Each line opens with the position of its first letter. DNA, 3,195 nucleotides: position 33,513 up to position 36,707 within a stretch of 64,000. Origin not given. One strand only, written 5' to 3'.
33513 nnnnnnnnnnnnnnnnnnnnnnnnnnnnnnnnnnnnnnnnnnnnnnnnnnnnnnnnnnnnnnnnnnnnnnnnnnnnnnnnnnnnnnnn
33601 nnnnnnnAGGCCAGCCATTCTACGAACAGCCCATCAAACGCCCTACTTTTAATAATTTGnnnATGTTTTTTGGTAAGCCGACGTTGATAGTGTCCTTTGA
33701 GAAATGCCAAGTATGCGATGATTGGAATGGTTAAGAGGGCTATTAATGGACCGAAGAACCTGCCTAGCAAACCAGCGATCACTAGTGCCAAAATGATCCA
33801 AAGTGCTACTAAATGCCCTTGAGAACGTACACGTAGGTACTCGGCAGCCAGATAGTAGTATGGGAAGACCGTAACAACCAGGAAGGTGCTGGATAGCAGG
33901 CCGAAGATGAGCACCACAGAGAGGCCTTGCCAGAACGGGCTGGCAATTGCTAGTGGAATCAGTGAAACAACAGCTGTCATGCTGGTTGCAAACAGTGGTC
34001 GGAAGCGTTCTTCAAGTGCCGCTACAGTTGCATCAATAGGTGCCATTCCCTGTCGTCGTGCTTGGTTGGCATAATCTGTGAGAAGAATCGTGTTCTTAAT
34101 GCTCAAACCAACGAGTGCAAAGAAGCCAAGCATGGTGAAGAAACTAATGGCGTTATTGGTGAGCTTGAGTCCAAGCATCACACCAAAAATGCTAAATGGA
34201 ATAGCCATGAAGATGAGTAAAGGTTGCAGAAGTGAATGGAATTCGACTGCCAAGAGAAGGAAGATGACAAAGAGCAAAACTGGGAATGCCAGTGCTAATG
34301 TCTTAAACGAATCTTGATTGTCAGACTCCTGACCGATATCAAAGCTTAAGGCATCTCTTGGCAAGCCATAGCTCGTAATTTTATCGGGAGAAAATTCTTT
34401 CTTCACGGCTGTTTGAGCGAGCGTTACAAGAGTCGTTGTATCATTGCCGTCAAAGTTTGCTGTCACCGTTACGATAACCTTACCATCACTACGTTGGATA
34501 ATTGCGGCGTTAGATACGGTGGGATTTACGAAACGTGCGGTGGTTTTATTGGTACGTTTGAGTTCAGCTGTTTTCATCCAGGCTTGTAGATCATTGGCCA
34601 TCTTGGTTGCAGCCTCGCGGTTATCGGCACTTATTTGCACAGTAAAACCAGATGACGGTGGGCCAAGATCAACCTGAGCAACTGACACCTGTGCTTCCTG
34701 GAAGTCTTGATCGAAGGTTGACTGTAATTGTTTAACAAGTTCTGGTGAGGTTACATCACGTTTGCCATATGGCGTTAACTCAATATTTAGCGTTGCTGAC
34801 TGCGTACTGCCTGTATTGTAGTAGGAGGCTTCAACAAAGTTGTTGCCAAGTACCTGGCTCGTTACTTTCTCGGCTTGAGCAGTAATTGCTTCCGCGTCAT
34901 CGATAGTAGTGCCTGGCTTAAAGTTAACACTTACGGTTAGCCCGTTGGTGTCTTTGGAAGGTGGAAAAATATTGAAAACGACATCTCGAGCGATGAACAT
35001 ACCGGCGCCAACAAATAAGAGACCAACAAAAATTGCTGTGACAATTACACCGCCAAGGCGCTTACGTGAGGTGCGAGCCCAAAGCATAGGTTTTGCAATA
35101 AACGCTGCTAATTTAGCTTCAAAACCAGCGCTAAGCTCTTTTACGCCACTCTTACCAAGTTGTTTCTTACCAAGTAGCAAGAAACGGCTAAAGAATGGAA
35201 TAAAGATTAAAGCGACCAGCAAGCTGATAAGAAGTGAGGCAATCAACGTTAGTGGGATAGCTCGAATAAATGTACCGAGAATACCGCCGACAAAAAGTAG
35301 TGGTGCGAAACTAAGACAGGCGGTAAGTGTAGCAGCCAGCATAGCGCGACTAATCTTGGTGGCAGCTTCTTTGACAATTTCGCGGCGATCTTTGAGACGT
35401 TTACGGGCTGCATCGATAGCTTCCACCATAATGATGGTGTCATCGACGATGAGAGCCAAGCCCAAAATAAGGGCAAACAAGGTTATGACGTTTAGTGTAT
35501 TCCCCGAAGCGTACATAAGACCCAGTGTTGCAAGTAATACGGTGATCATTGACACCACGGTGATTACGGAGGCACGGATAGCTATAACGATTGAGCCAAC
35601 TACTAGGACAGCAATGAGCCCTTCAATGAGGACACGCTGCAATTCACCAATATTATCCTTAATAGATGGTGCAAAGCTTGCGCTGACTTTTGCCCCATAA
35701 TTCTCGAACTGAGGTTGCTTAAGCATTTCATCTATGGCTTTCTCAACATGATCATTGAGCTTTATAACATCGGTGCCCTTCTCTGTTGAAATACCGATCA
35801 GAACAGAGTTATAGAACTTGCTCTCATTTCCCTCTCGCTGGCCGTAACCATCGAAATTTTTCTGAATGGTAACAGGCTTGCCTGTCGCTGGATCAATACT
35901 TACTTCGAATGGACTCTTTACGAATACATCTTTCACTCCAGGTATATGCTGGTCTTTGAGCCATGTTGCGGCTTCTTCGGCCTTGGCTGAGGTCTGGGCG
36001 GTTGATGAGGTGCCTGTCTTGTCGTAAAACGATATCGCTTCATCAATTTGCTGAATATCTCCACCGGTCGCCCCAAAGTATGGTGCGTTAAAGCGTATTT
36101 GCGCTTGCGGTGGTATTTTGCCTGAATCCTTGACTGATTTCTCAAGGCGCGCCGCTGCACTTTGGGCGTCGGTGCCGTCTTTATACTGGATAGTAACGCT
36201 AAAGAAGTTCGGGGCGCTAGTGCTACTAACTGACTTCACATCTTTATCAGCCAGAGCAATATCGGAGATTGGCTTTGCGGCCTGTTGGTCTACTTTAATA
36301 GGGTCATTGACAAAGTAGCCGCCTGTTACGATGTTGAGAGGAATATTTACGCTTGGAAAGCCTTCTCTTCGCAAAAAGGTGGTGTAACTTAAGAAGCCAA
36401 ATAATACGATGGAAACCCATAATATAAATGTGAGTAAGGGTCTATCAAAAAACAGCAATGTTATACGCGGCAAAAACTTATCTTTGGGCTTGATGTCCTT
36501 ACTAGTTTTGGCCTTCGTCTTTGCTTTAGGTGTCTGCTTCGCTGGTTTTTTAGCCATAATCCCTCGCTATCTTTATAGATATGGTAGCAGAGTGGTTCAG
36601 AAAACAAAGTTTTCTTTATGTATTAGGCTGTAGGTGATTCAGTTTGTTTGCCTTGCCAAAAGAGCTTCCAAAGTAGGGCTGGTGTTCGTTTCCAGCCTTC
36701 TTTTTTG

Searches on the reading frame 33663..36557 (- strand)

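Call 25: search_protein_families(library=pfam, max_evalue=0.00001, proteins=[window:33663-36557:-])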
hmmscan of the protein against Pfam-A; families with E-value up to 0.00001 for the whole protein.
seq(965 aa): 2 families
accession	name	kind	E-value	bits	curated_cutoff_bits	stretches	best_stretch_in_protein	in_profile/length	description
PF00873.25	ACR_tran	-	6e-87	292.8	28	3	250-658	278-693/1021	AcrB/AcrD/AcrF family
PF03176.21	MMPL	-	3e-13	49.9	20.5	2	640-899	50-296/333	MMPL family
